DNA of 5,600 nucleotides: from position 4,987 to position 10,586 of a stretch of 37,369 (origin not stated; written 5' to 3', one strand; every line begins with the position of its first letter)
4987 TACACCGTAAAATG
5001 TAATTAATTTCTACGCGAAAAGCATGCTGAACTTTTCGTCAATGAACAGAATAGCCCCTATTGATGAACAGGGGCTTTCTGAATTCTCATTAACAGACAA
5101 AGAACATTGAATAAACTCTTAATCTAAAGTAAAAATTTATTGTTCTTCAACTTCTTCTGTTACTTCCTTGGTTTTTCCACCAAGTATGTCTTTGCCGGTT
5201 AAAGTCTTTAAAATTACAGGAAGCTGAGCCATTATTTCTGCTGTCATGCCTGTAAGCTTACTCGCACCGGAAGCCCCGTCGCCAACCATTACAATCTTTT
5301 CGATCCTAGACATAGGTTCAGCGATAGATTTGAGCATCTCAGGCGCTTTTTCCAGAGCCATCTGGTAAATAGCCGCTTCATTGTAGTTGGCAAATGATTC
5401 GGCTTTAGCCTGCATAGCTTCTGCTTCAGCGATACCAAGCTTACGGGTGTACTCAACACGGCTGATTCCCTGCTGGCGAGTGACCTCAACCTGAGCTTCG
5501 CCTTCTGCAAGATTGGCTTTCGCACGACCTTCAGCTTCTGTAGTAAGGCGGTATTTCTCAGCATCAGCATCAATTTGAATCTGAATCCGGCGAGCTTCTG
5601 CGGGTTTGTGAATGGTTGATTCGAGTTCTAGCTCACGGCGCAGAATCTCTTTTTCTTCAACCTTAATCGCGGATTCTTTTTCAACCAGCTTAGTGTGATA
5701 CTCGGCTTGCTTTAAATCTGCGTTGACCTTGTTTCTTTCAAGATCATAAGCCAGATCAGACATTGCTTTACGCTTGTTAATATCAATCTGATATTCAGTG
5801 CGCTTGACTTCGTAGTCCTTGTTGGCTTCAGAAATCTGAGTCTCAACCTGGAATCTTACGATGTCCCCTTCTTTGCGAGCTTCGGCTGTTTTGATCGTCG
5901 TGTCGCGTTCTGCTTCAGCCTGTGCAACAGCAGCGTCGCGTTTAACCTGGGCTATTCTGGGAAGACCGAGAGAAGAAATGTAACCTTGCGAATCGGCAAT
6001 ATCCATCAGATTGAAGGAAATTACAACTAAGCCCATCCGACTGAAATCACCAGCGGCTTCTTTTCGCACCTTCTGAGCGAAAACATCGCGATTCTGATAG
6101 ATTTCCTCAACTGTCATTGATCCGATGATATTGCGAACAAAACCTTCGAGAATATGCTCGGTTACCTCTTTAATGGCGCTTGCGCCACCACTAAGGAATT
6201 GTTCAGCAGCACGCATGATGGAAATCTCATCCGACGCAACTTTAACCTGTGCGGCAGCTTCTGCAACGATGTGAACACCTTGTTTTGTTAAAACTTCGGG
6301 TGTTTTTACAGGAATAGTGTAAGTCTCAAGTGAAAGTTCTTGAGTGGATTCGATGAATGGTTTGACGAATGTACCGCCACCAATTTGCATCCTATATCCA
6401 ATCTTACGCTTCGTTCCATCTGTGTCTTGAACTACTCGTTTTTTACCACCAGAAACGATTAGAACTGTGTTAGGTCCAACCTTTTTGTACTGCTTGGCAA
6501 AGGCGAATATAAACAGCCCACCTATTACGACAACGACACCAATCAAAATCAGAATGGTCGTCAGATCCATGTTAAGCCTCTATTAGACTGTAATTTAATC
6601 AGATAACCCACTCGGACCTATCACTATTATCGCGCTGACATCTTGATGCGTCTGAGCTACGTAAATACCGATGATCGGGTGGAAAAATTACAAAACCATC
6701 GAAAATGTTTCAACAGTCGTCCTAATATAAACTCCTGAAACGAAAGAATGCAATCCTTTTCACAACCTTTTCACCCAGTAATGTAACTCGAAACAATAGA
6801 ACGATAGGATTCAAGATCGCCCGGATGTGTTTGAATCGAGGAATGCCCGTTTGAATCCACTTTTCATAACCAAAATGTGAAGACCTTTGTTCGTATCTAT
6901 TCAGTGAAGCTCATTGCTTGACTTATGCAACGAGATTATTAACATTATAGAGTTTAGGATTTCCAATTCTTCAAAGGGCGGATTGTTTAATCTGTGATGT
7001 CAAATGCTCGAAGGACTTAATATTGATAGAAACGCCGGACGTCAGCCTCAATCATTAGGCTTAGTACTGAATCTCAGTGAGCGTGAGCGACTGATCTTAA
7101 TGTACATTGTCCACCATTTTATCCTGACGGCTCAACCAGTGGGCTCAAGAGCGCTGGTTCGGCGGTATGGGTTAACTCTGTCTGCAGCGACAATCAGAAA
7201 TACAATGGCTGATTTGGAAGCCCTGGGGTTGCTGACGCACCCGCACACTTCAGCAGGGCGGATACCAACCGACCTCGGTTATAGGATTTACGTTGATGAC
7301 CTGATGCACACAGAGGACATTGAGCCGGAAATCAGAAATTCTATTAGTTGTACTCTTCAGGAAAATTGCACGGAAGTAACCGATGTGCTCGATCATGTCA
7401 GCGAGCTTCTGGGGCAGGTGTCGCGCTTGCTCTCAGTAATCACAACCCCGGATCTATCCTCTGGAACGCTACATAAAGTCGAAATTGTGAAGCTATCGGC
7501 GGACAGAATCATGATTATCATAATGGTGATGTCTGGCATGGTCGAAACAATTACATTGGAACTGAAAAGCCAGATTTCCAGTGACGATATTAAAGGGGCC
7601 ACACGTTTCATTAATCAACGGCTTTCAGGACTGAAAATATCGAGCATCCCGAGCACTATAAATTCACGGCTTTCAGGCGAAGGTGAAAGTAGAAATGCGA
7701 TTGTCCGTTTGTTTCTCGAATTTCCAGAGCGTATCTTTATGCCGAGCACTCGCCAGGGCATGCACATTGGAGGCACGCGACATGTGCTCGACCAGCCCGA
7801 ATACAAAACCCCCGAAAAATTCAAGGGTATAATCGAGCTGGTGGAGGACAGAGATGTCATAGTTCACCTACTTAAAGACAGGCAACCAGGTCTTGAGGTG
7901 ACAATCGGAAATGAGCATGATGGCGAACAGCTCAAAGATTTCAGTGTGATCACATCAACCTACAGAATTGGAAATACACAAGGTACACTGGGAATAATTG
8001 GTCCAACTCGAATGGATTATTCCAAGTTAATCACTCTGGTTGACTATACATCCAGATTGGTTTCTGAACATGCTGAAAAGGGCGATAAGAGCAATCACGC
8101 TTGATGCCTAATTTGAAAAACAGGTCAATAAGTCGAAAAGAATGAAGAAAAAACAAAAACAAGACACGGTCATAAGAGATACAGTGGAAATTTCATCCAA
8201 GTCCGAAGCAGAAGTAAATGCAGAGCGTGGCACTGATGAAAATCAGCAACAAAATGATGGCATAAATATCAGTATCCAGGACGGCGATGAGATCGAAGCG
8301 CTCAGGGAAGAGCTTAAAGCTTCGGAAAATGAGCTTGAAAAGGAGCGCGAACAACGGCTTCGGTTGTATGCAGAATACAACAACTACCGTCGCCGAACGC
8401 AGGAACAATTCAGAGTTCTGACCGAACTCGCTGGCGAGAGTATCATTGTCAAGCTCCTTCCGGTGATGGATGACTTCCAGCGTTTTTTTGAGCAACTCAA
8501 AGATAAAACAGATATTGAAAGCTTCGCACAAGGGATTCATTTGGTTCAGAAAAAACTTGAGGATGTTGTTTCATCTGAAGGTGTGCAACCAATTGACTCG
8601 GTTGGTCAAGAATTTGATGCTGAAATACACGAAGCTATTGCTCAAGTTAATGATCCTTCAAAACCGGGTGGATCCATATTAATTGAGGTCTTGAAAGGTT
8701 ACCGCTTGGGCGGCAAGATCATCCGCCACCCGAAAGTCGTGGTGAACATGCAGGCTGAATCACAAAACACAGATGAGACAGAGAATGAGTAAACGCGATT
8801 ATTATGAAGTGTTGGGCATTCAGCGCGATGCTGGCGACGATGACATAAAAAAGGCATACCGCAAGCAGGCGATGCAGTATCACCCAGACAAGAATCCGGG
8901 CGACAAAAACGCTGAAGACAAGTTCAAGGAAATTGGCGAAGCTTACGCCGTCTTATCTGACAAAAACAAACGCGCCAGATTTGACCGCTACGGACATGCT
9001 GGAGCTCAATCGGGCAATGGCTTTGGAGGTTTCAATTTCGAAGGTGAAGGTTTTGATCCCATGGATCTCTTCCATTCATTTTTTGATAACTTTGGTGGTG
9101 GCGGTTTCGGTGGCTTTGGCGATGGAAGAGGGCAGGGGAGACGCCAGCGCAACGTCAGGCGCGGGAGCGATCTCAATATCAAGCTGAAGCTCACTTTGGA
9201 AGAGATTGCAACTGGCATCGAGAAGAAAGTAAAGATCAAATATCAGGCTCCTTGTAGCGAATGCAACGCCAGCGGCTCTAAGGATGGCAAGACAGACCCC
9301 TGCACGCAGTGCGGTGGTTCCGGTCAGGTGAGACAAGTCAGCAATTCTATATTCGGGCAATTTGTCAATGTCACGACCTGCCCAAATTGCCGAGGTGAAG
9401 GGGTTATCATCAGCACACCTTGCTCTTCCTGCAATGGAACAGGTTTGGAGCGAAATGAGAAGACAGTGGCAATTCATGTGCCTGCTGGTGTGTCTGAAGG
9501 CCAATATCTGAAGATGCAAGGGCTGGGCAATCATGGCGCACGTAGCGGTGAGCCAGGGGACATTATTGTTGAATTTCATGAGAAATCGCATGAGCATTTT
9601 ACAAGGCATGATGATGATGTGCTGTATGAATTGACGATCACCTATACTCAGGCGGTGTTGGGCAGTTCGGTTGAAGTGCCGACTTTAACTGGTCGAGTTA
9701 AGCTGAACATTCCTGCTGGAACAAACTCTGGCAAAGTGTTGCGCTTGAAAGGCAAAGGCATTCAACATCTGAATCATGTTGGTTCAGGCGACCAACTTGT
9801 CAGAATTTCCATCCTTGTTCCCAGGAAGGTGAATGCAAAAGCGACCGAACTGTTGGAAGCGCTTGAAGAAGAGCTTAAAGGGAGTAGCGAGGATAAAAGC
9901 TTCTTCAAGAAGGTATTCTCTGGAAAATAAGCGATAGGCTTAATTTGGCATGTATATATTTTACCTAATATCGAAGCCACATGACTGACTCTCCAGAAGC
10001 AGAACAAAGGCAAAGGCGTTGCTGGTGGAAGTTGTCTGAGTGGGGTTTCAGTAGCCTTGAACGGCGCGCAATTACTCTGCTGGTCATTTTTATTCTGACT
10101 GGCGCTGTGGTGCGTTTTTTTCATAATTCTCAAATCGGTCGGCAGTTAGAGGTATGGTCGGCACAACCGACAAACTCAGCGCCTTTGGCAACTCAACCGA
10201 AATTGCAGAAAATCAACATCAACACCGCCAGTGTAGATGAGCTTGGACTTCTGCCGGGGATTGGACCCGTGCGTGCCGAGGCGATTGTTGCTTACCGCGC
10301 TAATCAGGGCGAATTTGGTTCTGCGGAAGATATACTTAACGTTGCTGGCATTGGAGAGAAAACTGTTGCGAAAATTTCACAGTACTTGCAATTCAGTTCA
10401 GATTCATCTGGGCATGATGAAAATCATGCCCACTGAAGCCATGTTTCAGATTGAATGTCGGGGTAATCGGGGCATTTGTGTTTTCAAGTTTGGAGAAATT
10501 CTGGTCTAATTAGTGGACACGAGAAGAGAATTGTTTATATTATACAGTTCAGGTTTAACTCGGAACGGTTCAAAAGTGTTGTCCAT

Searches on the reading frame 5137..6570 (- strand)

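Call 46: search_protein_families(library=pfam, proteins=[window:5137-6570:-], max_evalue=0.01)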
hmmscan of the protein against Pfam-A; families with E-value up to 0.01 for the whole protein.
window:5137-6570:- (477 aa): 2 families
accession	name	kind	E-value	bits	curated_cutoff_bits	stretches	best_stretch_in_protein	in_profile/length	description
PF01145.31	Band_7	-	7e-25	88.5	23.6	1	30-222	2-176/176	SPFH domain / Band 7 family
PF15975.10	Flot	-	0.00058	20.4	27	1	371-440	12-86/124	Flotillin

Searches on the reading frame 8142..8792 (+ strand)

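Call 46: search_protein_families(library=pfam, proteins=[window:8142-8792:+], max_evalue=0.01)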
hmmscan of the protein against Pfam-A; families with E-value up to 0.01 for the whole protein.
window:8142-8792:+ (216 aa): 2 families
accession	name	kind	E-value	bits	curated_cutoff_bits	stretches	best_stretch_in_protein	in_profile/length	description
PF01025.24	GrpE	-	9.8e-40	136.4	25.8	1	46-202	8-164/165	GrpE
PF18177.6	La_HTH_kDCL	-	0.0023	18.4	27.5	0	139-189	26-74/90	La HTH in kinetoplastid DICER domain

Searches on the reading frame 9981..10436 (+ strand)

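Call 46: search_protein_families(library=pfam, proteins=[window:9981-10436:+], max_evalue=0.01)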
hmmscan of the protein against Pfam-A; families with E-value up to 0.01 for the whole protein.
window:9981-10436:+ (151 aa): 7 families
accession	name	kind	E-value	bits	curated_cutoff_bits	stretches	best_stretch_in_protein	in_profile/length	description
PF12836.13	HHH_3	-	3.7e-20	72.2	27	1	76-136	4-64/65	Helix-hairpin-helix motif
PF00633.29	HHH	-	1.6e-13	50.1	24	1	79-105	4-30/30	Helix-hairpin-helix motif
PF03934.19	T2SSK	-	1.6e-06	28.8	24.2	1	78-137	1-61/63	Type II secretion system (T2SS), protein K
PF12826.13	HHH_2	-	8.9e-06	26.2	27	0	79-109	28-58/64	Helix-hairpin-helix motif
PF14520.12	HHH_5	-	2.2e-05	25.3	27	0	92-133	8-52/57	Helix-hairpin-helix domain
PF14716.13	HHH_8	-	0.00025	21.8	30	0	110-137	42-69/73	Helix-hairpin-helix domain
PF06514.17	PsbU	-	0.0031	17.9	24.5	1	76-136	13-69/93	Photosystem II 12 kDa extrinsic protein (PsbU)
